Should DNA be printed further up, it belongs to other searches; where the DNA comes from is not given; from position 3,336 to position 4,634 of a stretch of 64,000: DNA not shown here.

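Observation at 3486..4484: GDP-mannose 3,5-epimerase homolog in a bacterial glycan locus, implying L-galactose or L-gulose in the product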

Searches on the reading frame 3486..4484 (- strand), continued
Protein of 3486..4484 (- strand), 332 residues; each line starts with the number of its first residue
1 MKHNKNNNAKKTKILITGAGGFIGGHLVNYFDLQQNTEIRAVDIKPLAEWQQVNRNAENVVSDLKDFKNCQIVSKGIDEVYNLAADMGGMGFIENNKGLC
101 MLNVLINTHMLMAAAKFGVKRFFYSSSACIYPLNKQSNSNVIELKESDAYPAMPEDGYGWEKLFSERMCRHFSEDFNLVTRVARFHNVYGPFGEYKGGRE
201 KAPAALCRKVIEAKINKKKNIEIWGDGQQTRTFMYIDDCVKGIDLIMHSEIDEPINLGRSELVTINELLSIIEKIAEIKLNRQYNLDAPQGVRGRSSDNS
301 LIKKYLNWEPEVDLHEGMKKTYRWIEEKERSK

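Call 27: find_encoding_contigs(protein=P0074, flank=8000, max_places=1)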
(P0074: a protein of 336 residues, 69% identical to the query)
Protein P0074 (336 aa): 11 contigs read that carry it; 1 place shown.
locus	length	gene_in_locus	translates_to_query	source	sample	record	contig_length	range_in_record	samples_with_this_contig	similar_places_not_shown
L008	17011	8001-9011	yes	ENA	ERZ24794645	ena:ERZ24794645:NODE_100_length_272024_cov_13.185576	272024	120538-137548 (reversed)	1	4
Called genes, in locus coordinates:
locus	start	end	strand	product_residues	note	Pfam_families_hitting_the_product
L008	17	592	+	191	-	PF05137:PilN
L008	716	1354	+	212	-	-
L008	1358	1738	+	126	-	-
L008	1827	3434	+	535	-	PF16656:Pur_ac_phosph_N, PF17936:Big_6 (faint)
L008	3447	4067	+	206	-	PF02397:Bac_transf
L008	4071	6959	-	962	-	PF04932:Wzy_C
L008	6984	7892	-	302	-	PF00535:Glycos_transf_2, PF10111:Glyco_tranf_2_2 (weak), PF13641:Glyco_tranf_2_3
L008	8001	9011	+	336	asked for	PF01073:3Beta_HSD, PF01370:Epimerase, PF13460:NAD_binding_10 (weak), PF16363:GDP_Man_Dehyd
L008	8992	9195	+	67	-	-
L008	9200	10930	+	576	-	PF02543:Carbam_trans_N, PF00814:TsaD (faint), PF16861:Carbam_trans_C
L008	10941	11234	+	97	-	-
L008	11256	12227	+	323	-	-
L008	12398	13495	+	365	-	PF13439:Glyco_transf_4, PF20706:GT4-conflict, PF00534:Glycos_transf_1, PF13692:Glyco_trans_1_4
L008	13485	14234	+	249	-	PF03808:Glyco_tran_WecG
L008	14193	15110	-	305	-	PF00535:Glycos_transf_2, PF13641:Glyco_tranf_2_3 (weak)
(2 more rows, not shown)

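Call 36: find_related_loci(query=window:3486-4484:-, collection=genome_contigs, flank=10000)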
Query window:3486-4484:- (332 aa) in genome_contigs; peptide patterns used: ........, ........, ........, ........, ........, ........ (x = any residue, [..] = any of these).
600 stretches matched a pattern (row limit reached: there are more); 572 encode a relative of the query (tblastn E <= 1e-3); the best 80 are kept; 80 distinct loci.
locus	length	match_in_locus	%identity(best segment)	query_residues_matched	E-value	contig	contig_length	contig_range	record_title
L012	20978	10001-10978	74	6-332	5e-165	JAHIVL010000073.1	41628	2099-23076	MAG: Patescibacteria group bacterium isolate MM_PC_MetaG.mb.79 MM_PC_MetaG.mb.79_k141_1319791, whole genome shotgun sequ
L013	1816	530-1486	72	10-328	9e-173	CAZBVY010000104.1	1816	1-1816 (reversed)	MAG TPA_asm: uncultured Pseudomonadales bacterium isolate binchicken_co212_140 genome assembly, contig: NODE_103499_leng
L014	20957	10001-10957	70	8-326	2e-157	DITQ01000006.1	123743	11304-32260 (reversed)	MAG TPA_asm: Candidatus Pacebacteria bacterium UBA6180 UBA6180_contig_90338, whole genome shotgun sequence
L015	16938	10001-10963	70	1-325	2e-155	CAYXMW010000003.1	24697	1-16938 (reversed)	MAG TPA_asm: uncultured Pseudomonadales bacterium isolate SRP191223_co1_89 genome assembly, contig: NODE_1696_length_246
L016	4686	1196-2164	69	6-328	9e-157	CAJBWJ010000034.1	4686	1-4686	uncultured bacterium isolate Loc080925-5-5m_bin-0562 genome assembly, contig: bin-0562:34/86, whole genome shotgun seque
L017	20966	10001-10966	66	10-331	7e-153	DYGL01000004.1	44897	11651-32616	MAG TPA_asm: Candidatus Microgenomatus sp. isolate BE2012_4_39_12 Afr_mines_BE2012_439_length_44897_cov_6_044869, whole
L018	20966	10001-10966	66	11-332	7e-151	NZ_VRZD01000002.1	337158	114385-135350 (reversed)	MAG: Pantanalinema sp. GBBB05 NODE_11_length_337158_cov_7.162062, whole genome shotgun sequence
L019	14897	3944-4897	66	11-328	5e-151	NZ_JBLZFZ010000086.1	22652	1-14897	Pantanalinema rosaneae CENA516 NODE_270_length_22681_cov_263.931495, whole genome shotgun sequence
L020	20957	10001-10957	66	10-328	4e-151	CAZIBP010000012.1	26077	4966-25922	MAG TPA_asm: uncultured Pseudomonadales bacterium isolate SRP093185_co1_41 genome assembly, contig: NODE_1021_length_260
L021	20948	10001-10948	67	13-328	3e-150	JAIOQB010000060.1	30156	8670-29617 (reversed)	MAG: Planctomycetia bacterium isolate LakeFargette_0920_ALND_MAG_62_14 LacPavin_0920_ALND_scaffold_165749, whole genome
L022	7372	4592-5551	66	9-325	2e-148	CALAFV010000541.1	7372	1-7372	MAG TPA_asm: uncultured Phycisphaerales bacterium isolate SRR4028131_bin.24_CONCOCT_v1.1_MAG genome assembly, contig: ER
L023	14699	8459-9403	67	14-328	3e-148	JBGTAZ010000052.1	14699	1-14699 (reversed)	MAG: Leptolyngbyaceae cyanobacterium isolate JTS-AC85 k141_183493, whole genome shotgun sequence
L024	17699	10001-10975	66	8-332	1e-147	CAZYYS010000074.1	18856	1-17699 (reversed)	MAG TPA_asm: uncultured Verrucomicrobiota bacterium isolate SRP237561_co1_386 genome assembly, contig: NODE_4874_length_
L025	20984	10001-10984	64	1-328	1e-147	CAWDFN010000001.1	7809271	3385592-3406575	MAG: uncultured Planctomycetia bacterium isolate MFD06085.bin.3.380 genome assembly, contig: contig_207, whole genome sh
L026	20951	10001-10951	64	10-326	1e-147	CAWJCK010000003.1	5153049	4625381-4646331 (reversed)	MAG: uncultured Acidobacteriaceae bacterium isolate MFD04540.bin.1.82 genome assembly, contig: contig_1841, whole genome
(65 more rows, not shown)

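Call 44: search_protein_representatives(protein=window:3486-4484:-)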
Query: 332 residues. Proteins with E-value up to 0.001 (for the whole library): 43540; up to 1e-10: 13198; up to 1e-30: 1062. The best 150 are listed.
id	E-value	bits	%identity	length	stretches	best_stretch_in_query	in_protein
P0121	1.2e-139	482.0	64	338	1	10-328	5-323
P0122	1.1e-121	423.0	57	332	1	13-328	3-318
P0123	3.5e-117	408.2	70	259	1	78-328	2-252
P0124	4.1e-116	404.6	56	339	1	13-326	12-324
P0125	4.7e-112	391.3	58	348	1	10-328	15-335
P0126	1.9e-111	389.3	56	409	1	12-328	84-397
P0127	4.2e-107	375.0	52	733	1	13-331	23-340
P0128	1.4e-106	373.3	54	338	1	11-328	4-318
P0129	1.6e-105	369.9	53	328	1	10-328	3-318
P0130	3.0e-99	349.2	60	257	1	80-327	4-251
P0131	5.9e-99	348.2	63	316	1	12-257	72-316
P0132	1.5e-98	346.9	51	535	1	13-327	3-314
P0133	2.4e-98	346.2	51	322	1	13-327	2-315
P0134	3.4e-97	342.5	52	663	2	14-192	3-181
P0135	1.2e-93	330.8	52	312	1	10-327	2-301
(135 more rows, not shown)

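Call 52: search_protein_families(library=pfam, alignment_id=A1, max_evalue=0.00001)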
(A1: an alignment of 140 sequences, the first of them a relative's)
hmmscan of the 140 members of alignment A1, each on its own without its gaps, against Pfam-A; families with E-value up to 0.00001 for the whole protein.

A. member 1, L012:10980-12437:+ (485 aa): 0 families

B. families by the number of members that match (of 140 scanned): 118 families (the first 25 are shown)
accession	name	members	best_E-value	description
PF03808.19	Glyco_tran_WecG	20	4.4e-65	Glycosyl transferase WecG/TagA/CpsF family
PF00534.26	Glycos_transf_1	13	8.9e-24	Glycosyl transferases group 1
PF13692.12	Glyco_trans_1_4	11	1.5e-21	Glycosyl transferases group 1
PF00535.33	Glycos_transf_2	10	1.3e-33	Glycosyl transferase family 2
PF13439.12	Glyco_transf_4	10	8.1e-14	Glycosyltransferase Family 4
PF13579.12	Glyco_trans_4_4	8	7.2e-18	Glycosyl transferase 4-like domain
PF13524.12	Glyco_trans_1_2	6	9.8e-09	Glycosyl transferase-like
PF16363.11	GDP_Man_Dehyd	5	2.6e-50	GDP-mannose 4,6 dehydratase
PF01370.27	Epimerase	5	3.7e-48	NAD dependent epimerase/dehydratase family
PF13641.12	Glyco_tranf_2_3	5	4.3e-18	Glycosyltransferase like family 2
PF03721.20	UDPG_MGDP_dh_N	4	2.9e-51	UDP-glucose/GDP-mannose dehydrogenase family, NAD binding domain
PF00984.24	UDPG_MGDP_dh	4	6.3e-26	UDP-glucose/GDP-mannose dehydrogenase family, central domain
PF03720.21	UDPG_MGDP_dh_C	4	1.9e-21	UDP-glucose/GDP-mannose dehydrogenase family, UDP binding domain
PF04932.20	Wzy_C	4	1.5e-13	O-Antigen ligase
PF03446.21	NAD_binding_2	4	2.7e-13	NAD binding domain of 6-phosphogluconate dehydrogenase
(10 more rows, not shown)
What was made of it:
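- Context: the immediate neighbours of 80 bacterial GMEs are dominated by glycosyltransferases, with WecG 20, GT4 13 and GT2 10 of 140 (call 52). Four of 140 immediate neighbours of bacterial GMEs are UDP-glucose/GDP-mannose dehydrogenase-family proteins (call 52), which hints at uronic-acid chemistry in some loci.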

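Call 73: predict_structure(alignment_id=A2)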
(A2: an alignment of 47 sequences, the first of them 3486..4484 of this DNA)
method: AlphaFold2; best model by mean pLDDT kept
length: 332 residues; sequences in the alignment: 47
mean_pLDDT: 95.0   pTM: 0.92
mean pLDDT of the five models: 95.0, 94.9, 94.9, 94.0, 93.6
residues with pLDDT >= 90: 300; 70-90: 24; 50-70: 6; < 50: 2
segments of 3 or more residues with pLDDT < 50: none
pLDDT, mean of each block of 10 residues (from residue 1): 61 98 98 95 97 97 98 99 86 89 97 99 97 94 96 93 98 98 98 90 96 97 96 98 98 97 98 98 94 95 97 98 98 88
secondary structure, 60 per line:
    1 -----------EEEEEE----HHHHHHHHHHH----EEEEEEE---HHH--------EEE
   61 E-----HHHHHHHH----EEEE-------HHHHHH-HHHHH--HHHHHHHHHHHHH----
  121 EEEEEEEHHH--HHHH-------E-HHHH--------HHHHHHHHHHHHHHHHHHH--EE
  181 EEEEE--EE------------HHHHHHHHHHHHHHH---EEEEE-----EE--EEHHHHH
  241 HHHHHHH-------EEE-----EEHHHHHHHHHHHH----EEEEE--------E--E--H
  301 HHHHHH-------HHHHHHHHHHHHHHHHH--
elements in order: E12-17 H22-32 E37-43 E58-61 H67-74 E79-82 H90-95 H97-101 H104-116 E121-127 H133-136 H146-149 H158-176 E179-185 H202-216 E220-224 H236-247 E255-257 H265-276 E281-285 H300-306 H314-330

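Call 76: fold_search(model_id=the predicted structure, library=pdb)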
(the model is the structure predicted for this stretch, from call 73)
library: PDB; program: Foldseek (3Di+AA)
matches with E <= 10: 1953; with E <= 0.001: 900
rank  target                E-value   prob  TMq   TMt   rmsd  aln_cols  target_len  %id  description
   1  2c54_A                2.4e-41  1.00  0.92  0.85   1.4       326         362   45  gdp-mannose-3', 5' -epimerase (arabidopsis thaliana),k178r, with gdp-beta-l-gulose and gdp-4-keto-beta-l-gulose bound  (released 2005-11-14)
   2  2c5e_B                5.5e-41  1.00  0.91  0.84   1.4       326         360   45  gdp-mannose-3', 5' -epimerase (arabidopsis thaliana), k217a, with gdp-alpha-d-mannose bound in the active site. (released 2005-11-14)
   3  8sg0_A                5.5e-41  1.00  0.90  0.83   1.9       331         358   46  Crystal Structure of GDP-manose 3,5 epimerase de Myrciaria dubia in complex with substrate, product and NAD (released 2024-03-13)
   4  2c5a_B                7.1e-41  1.00  0.92  0.85   1.5       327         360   45  GDP-mannose-3', 5' -epimerase (Arabidopsis thaliana),Y174F, with GDP-beta-L-galactose bound in the active site (released 2005-11-14)
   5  8sg0_B                9.0e-41  1.00  0.91  0.84   1.5       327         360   46  Crystal Structure of GDP-manose 3,5 epimerase de Myrciaria dubia in complex with substrate, product and NAD (released 2024-03-13)
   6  2c59_B                1.3e-40  1.00  0.91  0.84   1.6       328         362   45  gdp-mannose-3', 5' -epimerase (arabidopsis thaliana), with gdp-alpha-d-mannose and gdp-beta-l-galactose bound in the a (released 2005-11-14)
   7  2c54_B                1.5e-40  1.00  0.92  0.85   1.5       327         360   45  gdp-mannose-3', 5' -epimerase (arabidopsis thaliana),k178r, with gdp-beta-l-gulose and gdp-4-keto-beta-l-gulose bound  (released 2005-11-14)
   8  2c5a_A                2.4e-40  1.00  0.92  0.84   1.4       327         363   45  GDP-mannose-3', 5' -epimerase (Arabidopsis thaliana),Y174F, with GDP-beta-L-galactose bound in the active site (released 2005-11-14)
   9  2c59_A                3.0e-40  1.00  0.92  0.84   1.4       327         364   45  gdp-mannose-3', 5' -epimerase (arabidopsis thaliana), with gdp-alpha-d-mannose and gdp-beta-l-galactose bound in the a (released 2005-11-14)
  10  2c5e_A                4.9e-40  1.00  0.92  0.85   1.4       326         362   45  gdp-mannose-3', 5' -epimerase (arabidopsis thaliana), k217a, with gdp-alpha-d-mannose bound in the active site. (released 2005-11-14)
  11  8skb_B                9.5e-39  1.00  0.85  0.87   2.5       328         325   45  Crystal Structure of GDP-mannose 3,5 epimerase de Myrciaria dubia in complex with NAD (released 2024-03-13)
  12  8skb_A                2.1e-38  1.00  0.85  0.87   2.4       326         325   44  Crystal Structure of GDP-mannose 3,5 epimerase de Myrciaria dubia in complex with NAD (released 2024-03-13)
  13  8skb_D                7.9e-38  1.00  0.86  0.87   2.2       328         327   44  Crystal Structure of GDP-mannose 3,5 epimerase de Myrciaria dubia in complex with NAD (released 2024-03-13)
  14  8skb_C                2.6e-36  1.00  0.84  0.88   2.2       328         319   43  Crystal Structure of GDP-mannose 3,5 epimerase de Myrciaria dubia in complex with NAD (released 2024-03-13)
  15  4zrn_A                5.3e-28  1.00  0.85  0.91   2.1       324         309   26  Crystal Structure of UDP-Glucose 4-Epimerase (TM0509) with UDP-glucose from Hyperthermophilic Eubacterium Thermotoga M (released 2015-09-16)
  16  4zrm_A                1.7e-27  1.00  0.83  0.90   2.4       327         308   25  Crystal Structure of UDP-Glucose 4-Epimerase (TM0509) from Hyperthermophilic Eubacterium Thermotoga maritima (released 2015-09-16)
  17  4zrm_B                1.9e-27  1.00  0.84  0.90   2.3       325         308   26  Crystal Structure of UDP-Glucose 4-Epimerase (TM0509) from Hyperthermophilic Eubacterium Thermotoga maritima (released 2015-09-16)
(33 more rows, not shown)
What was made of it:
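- Structure: AF2 pLDDT 95 and pTM 0.92 (call 73); the top 14 Foldseek PDB hits are all GME (TM 0.92, rmsd 1.4 Å, E 1e-41), then there is a gap to 5e-28 (call 76).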
